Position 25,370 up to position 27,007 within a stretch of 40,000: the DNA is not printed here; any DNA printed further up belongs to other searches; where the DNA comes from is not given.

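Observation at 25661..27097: tnpB element carrying a translationally coupled RHH gene in the tnpA position, inserted into a retropepsin-like protease gene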

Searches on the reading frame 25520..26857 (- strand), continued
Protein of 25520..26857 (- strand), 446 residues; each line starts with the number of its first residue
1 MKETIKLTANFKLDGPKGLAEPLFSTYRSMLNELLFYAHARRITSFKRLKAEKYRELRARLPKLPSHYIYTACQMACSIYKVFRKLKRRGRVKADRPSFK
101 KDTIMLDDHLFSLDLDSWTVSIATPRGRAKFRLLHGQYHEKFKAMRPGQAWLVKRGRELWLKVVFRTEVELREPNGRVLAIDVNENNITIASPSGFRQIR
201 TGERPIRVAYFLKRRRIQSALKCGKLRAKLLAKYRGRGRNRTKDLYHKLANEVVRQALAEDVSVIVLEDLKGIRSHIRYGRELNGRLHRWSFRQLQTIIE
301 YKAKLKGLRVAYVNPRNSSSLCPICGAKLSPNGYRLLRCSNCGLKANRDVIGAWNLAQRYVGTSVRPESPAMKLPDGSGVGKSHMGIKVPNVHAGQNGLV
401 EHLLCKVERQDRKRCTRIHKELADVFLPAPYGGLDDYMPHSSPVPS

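Call 70: find_homologous_proteins(query=window:25772-26857:-, max_evalue=1e-30)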
Query seq(362 aa) (362 aa): 650 proteins with E <= 1e-30 among 4894 candidates; the best 120 are listed.
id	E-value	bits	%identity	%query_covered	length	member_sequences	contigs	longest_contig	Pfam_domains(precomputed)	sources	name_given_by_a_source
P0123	2.0e-240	815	100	100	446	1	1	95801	PF27234.1,PF07282.19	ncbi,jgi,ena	-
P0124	2.4e-206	703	87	99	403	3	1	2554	PF27234.1,PF01385.26,PF07282.19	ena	-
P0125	1.0e-204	698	86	99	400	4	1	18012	PF27234.1,PF01385.26,PF07282.19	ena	-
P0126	4.5e-203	692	84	100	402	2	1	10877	PF27234.1,PF07282.19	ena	-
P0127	5.6e-193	659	88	92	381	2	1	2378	PF27234.1,PF07282.19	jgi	-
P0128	2.1e-165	568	69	99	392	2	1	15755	PF27234.1,PF01385.26,PF07282.19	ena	-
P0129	7.8e-164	563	69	99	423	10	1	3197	PF27234.1,PF01385.26,PF07282.19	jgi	-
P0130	1.0e-162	559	69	99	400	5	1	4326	PF27234.1,PF01385.26,PF07282.19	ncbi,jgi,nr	ncbi:MAG: transposase [Thaumarchaeota archaeon]|nr:MAG: transposase [Nitrososphaerota archaeon]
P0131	1.4e-161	556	68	100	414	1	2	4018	PF27234.1,PF01385.26,PF07282.19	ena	-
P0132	1.4e-160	552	69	99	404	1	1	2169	PF27234.1,PF01385.26,PF07282.19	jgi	jgi:putative transposase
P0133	1.7e-159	549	67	100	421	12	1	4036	PF27234.1,PF01385.26,PF07282.19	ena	-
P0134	2.5e-156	538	65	99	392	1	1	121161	PF27234.1,PF01385.26,PF07282.19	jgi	-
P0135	3.7e-151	521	90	71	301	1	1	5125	PF07282.19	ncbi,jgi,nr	ncbi:MAG: hypothetical protein DRO09_01880 [Thermoprotei archaeon]|nr:MAG: hypothetical protein DRO0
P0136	4.7e-145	501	64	98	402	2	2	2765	PF27234.1,PF07282.19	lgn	-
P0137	4.8e-145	501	63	99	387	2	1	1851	PF27234.1,PF07282.19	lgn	-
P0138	1.5e-144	500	62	99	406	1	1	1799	PF27234.1,PF07282.19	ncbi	-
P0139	9.8e-144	497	64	98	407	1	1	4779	PF27234.1,PF07282.19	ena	-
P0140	1.4e-143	496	63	98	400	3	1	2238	PF27234.1,PF01385.26,PF07282.19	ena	-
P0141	2.2e-143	496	64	99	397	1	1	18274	PF27234.1,PF07282.19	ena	-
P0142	5.0e-143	495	61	98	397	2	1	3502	PF27234.1,PF07282.19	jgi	-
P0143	1.2e-142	493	62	99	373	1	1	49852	PF27234.1,PF07282.19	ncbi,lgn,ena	-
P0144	1.6e-142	493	62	98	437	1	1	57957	PF27234.1,PF07282.19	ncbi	-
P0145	2.3e-142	492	63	98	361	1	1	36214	PF27234.1,PF07282.19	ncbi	-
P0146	5.0e-142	491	63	99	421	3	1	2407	PF27234.1,PF07282.19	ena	-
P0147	7.7e-142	491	62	99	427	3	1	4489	PF27234.1,PF07282.19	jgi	-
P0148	1.8e-141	490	63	99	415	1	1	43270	PF27234.1,PF07282.19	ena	-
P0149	1.8e-141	490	63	99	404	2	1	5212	PF27234.1,PF07282.19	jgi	-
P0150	2.1e-141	489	62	97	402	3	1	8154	PF27234.1,PF01385.26,PF07282.19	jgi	-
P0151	2.4e-141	489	63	99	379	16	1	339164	PF27234.1,PF01385.26,PF07282.19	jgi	jgi:putative transposase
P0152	2.6e-141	489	62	98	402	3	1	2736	PF27234.1,PF07282.19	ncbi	-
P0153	2.6e-141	489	61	99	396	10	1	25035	PF27234.1,PF07282.19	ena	-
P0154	5.8e-141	488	62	99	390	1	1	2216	PF27234.1,PF07282.19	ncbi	-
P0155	5.9e-141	488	62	99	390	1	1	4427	PF27234.1,PF07282.19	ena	-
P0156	1.3e-140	487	63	99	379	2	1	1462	PF27234.1,PF01385.26,PF07282.19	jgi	jgi:putative transposase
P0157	1.6e-140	486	63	99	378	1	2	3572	PF27234.1,PF07282.19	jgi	jgi:putative transposase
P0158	4.2e-140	485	62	99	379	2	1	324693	PF27234.1,PF07282.19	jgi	jgi:putative transposase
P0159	5.4e-140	485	62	98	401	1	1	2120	PF27234.1,PF07282.19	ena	-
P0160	6.9e-140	484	62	99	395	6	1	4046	PF27234.1,PF07282.19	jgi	-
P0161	1.0e-139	484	61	98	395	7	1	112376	PF27234.1,PF07282.19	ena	-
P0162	1.4e-139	483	61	99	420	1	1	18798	PF27234.1,PF07282.19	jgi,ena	-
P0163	1.5e-139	483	63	99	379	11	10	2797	PF27234.1,PF01385.26,PF07282.19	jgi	jgi:putative transposase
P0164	2.6e-139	482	62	99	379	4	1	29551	PF27234.1,PF01385.26,PF07282.19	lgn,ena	-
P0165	6.0e-139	481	62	99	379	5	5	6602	PF27234.1,PF07282.19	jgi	jgi:putative transposase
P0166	7.0e-139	481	60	99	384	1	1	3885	PF27234.1,PF07282.19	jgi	-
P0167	9.3e-139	481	59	99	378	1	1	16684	PF27234.1,PF07282.19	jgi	jgi:putative transposase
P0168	1.3e-138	480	62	98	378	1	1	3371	PF27234.1,PF07282.19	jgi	jgi:putative transposase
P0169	1.4e-138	480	62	99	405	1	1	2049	PF27234.1,PF07282.19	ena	-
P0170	3.5e-138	479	62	99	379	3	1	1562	PF27234.1,PF01385.26,PF07282.19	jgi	jgi:putative transposase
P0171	4.0e-138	479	60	98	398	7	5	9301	PF27234.1,PF07282.19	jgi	-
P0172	4.7e-138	478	61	98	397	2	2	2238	PF27234.1,PF07282.19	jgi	-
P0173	5.6e-138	478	61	99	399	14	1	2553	PF27234.1,PF07282.19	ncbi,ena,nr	ncbi:transposase [Candidatus Acetothermia bacterium]|nr:MAG: transposase [Candidatus Acetothermia ba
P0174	5.9e-138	478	61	99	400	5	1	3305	PF27234.1,PF07282.19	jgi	-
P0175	8.2e-138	477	60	99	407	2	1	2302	PF27234.1,PF07282.19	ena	-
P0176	8.4e-138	477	61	99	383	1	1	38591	PF27234.1,PF07282.19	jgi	jgi:putative transposase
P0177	8.6e-138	477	63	99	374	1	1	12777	PF27234.1,PF07282.19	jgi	jgi:putative transposase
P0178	1.1e-137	477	61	99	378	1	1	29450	PF27234.1,PF07282.19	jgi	jgi:putative transposase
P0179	1.2e-137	477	61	99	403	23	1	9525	PF27234.1,PF07282.19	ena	-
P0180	1.4e-137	477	64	91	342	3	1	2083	PF27234.1,PF01385.26,PF07282.19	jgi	-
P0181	1.6e-137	477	61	99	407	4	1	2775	PF27234.1,PF07282.19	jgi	-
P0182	1.7e-137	476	62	99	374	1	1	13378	PF27234.1,PF07282.19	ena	-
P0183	1.7e-137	476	62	99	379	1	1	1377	PF27234.1,PF07282.19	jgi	-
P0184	2.1e-137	476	62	99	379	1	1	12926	PF27234.1,PF07282.19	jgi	jgi:putative transposase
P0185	2.5e-137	476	62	99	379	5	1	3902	PF27234.1,PF07282.19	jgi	jgi:putative transposase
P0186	2.6e-137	476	61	99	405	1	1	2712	PF27234.1,PF07282.19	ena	-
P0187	2.6e-137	476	59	99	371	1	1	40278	PF27234.1,PF07282.19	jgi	jgi:putative transposase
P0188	2.6e-137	476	60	99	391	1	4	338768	PF27234.1,PF07282.19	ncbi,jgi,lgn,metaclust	jgi:putative transposase|metaclust:\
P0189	2.8e-137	476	61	99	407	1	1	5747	PF27234.1,PF07282.19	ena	-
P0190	2.8e-137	476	61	99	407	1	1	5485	PF27234.1,PF07282.19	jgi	-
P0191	2.9e-137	476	59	97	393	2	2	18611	PF27234.1,PF07282.19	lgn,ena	-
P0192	3.3e-137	476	62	99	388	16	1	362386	PF27234.1,PF01385.26,PF07282.19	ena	-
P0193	8.0e-137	474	62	99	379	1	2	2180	PF27234.1,PF07282.19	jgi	jgi:putative transposase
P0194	8.4e-137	474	61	99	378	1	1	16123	PF27234.1,PF07282.19,PF22126.3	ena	-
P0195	1.0e-136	474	60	99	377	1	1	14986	PF27234.1,PF07282.19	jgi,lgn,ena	jgi:putative transposase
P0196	1.5e-136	473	61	98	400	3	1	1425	PF27234.1,PF07282.19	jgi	jgi:putative transposase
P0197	1.5e-136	473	61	99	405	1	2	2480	PF27234.1,PF07282.19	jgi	-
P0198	2.2e-136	473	61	98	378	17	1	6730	PF27234.1,PF07282.19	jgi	jgi:putative transposase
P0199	4.5e-136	472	61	98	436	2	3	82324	PF27234.1,PF07282.19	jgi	-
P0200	5.9e-136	471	60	98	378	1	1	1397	PF27234.1,PF07282.19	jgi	jgi:putative transposase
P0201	6.5e-136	471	61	99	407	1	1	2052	PF27234.1,PF07282.19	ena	-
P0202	8.1e-136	471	60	99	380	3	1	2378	PF27234.1,PF07282.19,PF22126.3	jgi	jgi:putative transposase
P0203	8.6e-136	471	61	99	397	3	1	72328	PF27234.1,PF07282.19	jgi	-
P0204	8.7e-136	471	59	99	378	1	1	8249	PF27234.1,PF07282.19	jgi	jgi:putative transposase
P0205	1.9e-135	470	61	99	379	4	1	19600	PF27234.1,PF01385.26,PF07282.19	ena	-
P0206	3.3e-135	469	63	91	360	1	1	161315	PF27234.1,PF07282.19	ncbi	-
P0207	3.4e-135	469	61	99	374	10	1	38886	PF27234.1,PF07282.19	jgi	jgi:putative transposase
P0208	1.4e-134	467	60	98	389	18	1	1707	PF27234.1,PF07282.19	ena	-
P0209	1.7e-134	467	61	99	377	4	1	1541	PF27234.1,PF07282.19,PF22126.3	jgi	jgi:putative transposase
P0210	2.2e-134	466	59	99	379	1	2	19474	PF27234.1,PF07282.19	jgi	jgi:putative transposase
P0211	3.7e-134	465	59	99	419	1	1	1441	PF27234.1,PF07282.19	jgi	jgi:putative transposase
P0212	7.6e-134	464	60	99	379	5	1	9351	PF27234.1,PF01385.26,PF07282.19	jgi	-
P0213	9.8e-134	464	60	99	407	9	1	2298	PF27234.1,PF01385.26,PF07282.19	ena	-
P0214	9.8e-134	464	60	99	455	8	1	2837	PF27234.1,PF07282.19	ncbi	-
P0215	1.3e-133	464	60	99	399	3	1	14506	PF27234.1,PF07282.19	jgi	-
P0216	1.5e-133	463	59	99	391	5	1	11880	PF27234.1,PF07282.19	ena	-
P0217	1.7e-133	463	61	99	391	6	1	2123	PF27234.1,PF07282.19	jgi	-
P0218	1.8e-133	463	61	99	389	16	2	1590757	PF27234.1,PF07282.19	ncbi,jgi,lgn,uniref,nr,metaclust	ncbi:RNA-guided endonuclease InsQ/TnpB family protein [Candidatus Korarchaeum cryptofilum]|uniref:Tr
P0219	1.8e-133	463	60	99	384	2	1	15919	PF27234.1,PF07282.19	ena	-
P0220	2.6e-133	463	59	99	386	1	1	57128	PF27234.1,PF07282.19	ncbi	-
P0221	3.5e-133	462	58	99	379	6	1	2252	PF27234.1,PF07282.19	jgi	jgi:putative transposase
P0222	5.4e-133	462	59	99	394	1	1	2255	PF27234.1,PF07282.19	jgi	jgi:putative transposase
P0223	5.4e-133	462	59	99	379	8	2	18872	PF27234.1,PF07282.19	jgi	jgi:putative transposase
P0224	5.9e-133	462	60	99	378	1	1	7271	PF27234.1,PF07282.19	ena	-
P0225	6.4e-133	461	60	99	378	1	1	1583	PF27234.1,PF01385.26,PF07282.19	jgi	jgi:putative transposase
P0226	9.8e-133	461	59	99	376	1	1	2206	PF27234.1,PF07282.19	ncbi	-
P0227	9.9e-133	461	61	99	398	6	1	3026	PF27234.1,PF07282.19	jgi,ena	-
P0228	1.0e-132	461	58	99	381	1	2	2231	PF27234.1,PF07282.19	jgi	jgi:putative transposase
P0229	1.1e-132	461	59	99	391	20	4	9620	PF27234.1,PF07282.19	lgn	-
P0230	1.2e-132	460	59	99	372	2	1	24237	PF27234.1,PF07282.19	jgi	-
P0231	1.3e-132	460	60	99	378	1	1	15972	PF27234.1,PF07282.19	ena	-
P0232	2.3e-132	460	60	99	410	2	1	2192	PF27234.1,PF07282.19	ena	-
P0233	4.1e-132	459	59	99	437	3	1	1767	PF27234.1,PF07282.19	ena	-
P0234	4.5e-132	459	59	99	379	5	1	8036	PF27234.1,PF07282.19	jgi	jgi:putative transposase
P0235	5.1e-132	458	59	99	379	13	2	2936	PF27234.1,PF07282.19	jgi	-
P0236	6.3e-132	458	64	89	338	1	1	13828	PF27234.1,PF07282.19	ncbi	-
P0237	1.9e-131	457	59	99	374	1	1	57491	PF27234.1,PF07282.19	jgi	jgi:putative transposase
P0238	2.4e-131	456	59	99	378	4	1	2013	PF27234.1,PF07282.19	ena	-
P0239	2.4e-131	456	60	99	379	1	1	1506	PF27234.1,PF07282.19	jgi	jgi:putative transposase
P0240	5.2e-131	455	58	99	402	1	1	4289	PF27234.1,PF07282.19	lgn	-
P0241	5.9e-131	455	58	99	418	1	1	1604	PF27234.1,PF07282.19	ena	-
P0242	6.0e-131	455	58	99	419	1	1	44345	PF27234.1,PF07282.19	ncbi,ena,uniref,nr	ncbi:RNA-guided endonuclease InsQ/TnpB family protein [Candidatus Methanodesulfokora washburnensis]|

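Call 71: find_encoding_contigs(protein=P0123, flank=1500, max_places=4)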
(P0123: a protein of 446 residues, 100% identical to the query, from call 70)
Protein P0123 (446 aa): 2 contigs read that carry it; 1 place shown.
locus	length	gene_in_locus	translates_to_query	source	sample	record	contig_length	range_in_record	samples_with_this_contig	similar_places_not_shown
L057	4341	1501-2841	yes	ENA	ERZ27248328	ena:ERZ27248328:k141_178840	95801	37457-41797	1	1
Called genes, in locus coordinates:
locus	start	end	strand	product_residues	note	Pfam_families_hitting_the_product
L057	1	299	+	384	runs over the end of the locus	PF13385:Laminin_G_3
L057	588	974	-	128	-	PF05942:PaREP1 (weak)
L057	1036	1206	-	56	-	-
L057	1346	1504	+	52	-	-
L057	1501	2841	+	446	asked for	PF27234:MJ0013, PF07282:Cas12f1-like_TNB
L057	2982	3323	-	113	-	-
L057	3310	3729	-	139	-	PF05168:HEPN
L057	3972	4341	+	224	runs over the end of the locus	PF12644:DUF3782, PF07788:PDDEXK_10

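Call 72: find_encoding_contigs(protein=P0125, flank=3000, max_places=4)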
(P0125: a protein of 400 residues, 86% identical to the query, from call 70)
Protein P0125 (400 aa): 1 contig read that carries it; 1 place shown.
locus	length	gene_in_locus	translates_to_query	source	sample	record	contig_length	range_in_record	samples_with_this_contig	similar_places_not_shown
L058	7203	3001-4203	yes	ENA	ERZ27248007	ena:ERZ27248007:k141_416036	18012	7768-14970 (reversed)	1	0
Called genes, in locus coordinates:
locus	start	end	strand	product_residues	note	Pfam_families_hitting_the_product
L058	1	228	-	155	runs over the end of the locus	-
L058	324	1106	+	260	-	PF01428:zf-AN1, PF02163:Peptidase_M50 (faint)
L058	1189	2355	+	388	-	PF00465:Fe-ADH, PF13685:Fe-ADH_2 (weak), PF25137:ADH_Fe_C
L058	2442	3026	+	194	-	PF00376:MerR, PF12728:HTH_17, PF13411:MerR_1 (faint), PF00239:Resolvase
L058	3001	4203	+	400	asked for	PF27234:MJ0013, PF01385:OrfB_IS605 (weak), PF07282:Cas12f1-like_TNB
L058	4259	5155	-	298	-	PF00795:CN_hydrolase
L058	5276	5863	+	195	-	-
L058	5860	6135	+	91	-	PF14947:HTH_45, PF12802:MarR_2 (weak)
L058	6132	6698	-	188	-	PF04266:ASCH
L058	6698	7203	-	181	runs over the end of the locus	-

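Call 73: find_encoding_contigs(protein=P0126, flank=3000, max_places=4)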
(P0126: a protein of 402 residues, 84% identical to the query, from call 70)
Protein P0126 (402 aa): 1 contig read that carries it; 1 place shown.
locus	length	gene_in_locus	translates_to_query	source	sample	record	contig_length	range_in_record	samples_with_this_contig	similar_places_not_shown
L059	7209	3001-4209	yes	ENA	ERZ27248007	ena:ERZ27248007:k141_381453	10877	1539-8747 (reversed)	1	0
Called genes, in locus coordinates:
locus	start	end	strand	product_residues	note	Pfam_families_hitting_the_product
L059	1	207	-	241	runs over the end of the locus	-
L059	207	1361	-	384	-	PF13692:Glyco_trans_1_4, PF00534:Glycos_transf_1, PF20706:GT4-conflict (weak)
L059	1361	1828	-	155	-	PF00376:MerR (weak), PF12728:HTH_17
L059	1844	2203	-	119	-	-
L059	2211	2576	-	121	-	-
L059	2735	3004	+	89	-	-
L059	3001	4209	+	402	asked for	PF27234:MJ0013, PF07282:Cas12f1-like_TNB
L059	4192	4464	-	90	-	-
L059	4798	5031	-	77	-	PF03683:UPF0175 (weak)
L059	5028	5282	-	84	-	-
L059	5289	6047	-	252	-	PF07505:DUF5131, PF04055:Radical_SAM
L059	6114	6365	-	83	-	-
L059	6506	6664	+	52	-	PF01402:RHH_1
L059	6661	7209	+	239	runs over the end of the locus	PF01381:HTH_3 (weak), PF00156:Pribosyltran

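Call 75: find_encoding_contigs(protein=P0124, flank=3000, max_places=3)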
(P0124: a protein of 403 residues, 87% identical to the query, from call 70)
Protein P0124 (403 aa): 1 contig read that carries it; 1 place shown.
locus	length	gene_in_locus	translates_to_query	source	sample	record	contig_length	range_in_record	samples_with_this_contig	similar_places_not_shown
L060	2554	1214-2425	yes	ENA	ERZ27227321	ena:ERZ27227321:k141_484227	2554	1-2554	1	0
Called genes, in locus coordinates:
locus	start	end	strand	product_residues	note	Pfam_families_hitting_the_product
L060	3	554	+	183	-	?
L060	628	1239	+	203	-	PF00376:MerR, PF12728:HTH_17, PF13411:MerR_1 (weak), PF00239:Resolvase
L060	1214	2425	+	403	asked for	PF27234:MJ0013, PF01385:OrfB_IS605 (faint), PF07282:Cas12f1-like_TNB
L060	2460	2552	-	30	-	?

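Call 76: find_encoding_contigs(protein=P0127, flank=3000, max_places=3)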
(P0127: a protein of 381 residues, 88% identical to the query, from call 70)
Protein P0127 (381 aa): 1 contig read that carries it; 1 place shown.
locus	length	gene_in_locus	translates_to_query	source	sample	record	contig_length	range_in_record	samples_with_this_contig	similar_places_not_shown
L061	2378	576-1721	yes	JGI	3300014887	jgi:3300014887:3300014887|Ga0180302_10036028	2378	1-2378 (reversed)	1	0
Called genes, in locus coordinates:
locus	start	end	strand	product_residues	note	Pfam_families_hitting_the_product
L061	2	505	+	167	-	?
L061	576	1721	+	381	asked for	PF27234:MJ0013, PF07282:Cas12f1-like_TNB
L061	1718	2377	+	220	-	?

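Call 77: find_encoding_contigs(protein=P0135, flank=3000, max_places=3)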
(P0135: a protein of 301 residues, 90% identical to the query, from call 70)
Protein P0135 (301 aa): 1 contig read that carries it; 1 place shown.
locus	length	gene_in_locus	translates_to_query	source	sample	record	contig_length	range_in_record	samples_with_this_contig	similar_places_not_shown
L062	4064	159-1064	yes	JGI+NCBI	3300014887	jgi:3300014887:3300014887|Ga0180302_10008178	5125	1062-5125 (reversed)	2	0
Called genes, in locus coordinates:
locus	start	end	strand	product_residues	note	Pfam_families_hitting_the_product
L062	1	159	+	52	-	?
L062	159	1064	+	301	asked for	PF07282:Cas12f1-like_TNB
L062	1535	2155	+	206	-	PF12728:HTH_17, PF00239:Resolvase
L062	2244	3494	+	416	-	PF07282:Cas12f1-like_TNB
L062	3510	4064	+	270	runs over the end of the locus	PF18765:Polbeta, PF01934:HepT-like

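Call 82: list_cluster_members(proteins=[P0123, window:26857-27012:-, window:26857-26997:-])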
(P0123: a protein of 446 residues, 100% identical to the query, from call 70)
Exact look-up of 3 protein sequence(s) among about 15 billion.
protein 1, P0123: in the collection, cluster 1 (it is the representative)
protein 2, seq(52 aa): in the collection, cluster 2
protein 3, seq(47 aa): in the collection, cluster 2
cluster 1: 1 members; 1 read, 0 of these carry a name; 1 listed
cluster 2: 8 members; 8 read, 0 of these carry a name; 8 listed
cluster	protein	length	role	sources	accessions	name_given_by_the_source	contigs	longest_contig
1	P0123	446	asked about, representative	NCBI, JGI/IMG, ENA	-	-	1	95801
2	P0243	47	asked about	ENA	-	-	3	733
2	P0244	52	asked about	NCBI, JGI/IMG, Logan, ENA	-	-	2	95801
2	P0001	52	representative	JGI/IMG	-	-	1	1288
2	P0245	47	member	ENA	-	-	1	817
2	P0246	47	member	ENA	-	-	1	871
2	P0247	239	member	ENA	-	-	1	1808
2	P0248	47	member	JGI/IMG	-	-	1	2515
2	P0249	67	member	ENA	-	-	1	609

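Call 84: find_encoding_contigs(protein=P0247, flank=2000, max_places=3)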
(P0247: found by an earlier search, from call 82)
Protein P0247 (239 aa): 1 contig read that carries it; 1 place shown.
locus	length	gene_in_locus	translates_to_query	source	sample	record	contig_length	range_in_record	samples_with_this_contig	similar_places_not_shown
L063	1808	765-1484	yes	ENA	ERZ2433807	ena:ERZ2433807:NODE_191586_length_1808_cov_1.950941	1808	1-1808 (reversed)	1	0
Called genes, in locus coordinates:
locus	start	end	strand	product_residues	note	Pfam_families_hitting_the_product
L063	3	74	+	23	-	?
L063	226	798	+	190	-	-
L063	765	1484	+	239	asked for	PF00005:ABC_tran, PF25476:Ribosomal_L19e_C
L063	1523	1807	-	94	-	?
